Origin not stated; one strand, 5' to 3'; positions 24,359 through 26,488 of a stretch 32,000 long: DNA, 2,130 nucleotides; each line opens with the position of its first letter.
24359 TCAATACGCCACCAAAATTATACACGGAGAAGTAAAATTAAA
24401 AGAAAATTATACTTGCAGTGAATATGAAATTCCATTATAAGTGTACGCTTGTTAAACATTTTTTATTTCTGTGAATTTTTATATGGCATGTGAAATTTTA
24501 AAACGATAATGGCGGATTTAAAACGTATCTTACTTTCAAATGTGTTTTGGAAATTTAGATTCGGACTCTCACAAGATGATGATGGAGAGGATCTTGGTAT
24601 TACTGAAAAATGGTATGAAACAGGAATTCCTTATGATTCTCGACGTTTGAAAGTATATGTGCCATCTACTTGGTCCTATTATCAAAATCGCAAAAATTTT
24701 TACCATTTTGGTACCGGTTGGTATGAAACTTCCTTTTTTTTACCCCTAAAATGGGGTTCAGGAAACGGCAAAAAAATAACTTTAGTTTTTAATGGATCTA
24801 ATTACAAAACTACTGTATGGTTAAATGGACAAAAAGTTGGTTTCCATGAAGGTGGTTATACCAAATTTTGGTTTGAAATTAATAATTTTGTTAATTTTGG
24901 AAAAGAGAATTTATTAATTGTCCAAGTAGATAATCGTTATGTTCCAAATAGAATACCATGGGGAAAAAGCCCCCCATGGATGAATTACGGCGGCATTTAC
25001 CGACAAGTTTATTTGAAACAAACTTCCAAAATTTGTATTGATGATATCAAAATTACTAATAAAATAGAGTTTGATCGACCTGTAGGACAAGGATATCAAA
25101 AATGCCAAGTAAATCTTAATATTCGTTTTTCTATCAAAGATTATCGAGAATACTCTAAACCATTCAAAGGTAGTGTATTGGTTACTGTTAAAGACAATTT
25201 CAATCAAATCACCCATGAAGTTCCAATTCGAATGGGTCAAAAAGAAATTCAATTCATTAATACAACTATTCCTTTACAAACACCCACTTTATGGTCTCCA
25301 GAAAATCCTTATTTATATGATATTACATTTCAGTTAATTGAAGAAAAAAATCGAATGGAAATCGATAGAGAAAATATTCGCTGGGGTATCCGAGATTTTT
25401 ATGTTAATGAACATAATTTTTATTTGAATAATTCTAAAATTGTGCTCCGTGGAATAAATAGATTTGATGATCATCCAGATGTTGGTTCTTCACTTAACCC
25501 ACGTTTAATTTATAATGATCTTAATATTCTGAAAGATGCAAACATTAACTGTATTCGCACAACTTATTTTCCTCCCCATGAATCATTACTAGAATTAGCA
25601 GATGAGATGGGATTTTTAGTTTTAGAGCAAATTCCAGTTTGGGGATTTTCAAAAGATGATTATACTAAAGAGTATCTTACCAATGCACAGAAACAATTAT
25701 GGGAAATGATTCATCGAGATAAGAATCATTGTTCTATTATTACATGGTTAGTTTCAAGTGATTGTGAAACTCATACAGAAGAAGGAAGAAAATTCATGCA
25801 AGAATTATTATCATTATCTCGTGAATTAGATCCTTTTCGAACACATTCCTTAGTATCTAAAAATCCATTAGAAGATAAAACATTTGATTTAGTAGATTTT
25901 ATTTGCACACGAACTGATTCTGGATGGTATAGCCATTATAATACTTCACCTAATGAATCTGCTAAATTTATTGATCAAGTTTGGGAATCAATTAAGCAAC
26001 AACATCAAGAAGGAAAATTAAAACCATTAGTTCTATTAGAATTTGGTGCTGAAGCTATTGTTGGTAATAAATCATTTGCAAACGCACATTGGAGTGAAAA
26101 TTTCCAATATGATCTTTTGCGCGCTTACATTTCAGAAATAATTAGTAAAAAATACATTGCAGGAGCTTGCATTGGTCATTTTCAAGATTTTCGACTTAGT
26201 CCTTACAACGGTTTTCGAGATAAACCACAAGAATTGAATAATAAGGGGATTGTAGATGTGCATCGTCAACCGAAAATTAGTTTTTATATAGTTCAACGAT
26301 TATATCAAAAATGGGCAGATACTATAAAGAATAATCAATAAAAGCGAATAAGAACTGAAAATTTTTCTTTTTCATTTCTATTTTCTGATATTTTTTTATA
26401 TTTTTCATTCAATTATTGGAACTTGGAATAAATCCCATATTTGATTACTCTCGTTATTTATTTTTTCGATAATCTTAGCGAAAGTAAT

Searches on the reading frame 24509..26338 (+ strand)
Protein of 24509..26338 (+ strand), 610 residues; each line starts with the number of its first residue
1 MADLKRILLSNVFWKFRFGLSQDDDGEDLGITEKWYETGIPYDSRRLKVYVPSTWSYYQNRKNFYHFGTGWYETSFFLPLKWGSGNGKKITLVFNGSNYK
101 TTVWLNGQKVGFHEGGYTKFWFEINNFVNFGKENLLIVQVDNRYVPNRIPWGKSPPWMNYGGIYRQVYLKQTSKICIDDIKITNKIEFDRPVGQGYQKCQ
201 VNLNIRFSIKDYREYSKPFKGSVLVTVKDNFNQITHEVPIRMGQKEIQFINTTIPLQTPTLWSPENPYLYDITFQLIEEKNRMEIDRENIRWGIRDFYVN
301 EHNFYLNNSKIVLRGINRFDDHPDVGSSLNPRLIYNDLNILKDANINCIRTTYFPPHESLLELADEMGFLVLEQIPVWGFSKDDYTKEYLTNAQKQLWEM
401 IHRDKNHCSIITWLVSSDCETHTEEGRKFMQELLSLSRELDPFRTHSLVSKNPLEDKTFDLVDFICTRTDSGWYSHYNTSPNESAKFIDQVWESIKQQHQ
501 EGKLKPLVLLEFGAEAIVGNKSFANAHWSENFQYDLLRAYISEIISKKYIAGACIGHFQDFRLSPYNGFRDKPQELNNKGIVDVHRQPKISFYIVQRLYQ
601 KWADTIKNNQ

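Call 87: search_protein_families(library=pfam, proteins=[window:24509-26338:+])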
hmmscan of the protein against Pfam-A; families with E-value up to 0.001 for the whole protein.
window:24509-26338:+ (610 aa): 5 families
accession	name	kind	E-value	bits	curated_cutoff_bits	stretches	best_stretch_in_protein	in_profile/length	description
PF02836.23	Glyco_hydro_2_C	-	2.8e-37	128.9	21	1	299-601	3-299/302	Glycosyl hydrolases family 2, TIM barrel domain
PF02837.24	Glyco_hydro_2_N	-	2.2e-18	67.2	28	1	26-171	14-167/169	Glycosyl hydrolases family 2, sugar binding domain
PF00703.27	Glyco_hydro_2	-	2e-08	35.4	23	1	198-295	17-109/109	Glycosyl hydrolases family 2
PF22666.2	Glyco_hydro_2_N2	-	2.7e-07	31.3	27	1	69-144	49-121/167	Glycosyl hydrolase 2 galactose-binding domain-like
PF13364.12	BetaGal_ABD2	-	4.8e-05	24.5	23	1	55-142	20-108/112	Beta-galactosidase second all-beta domain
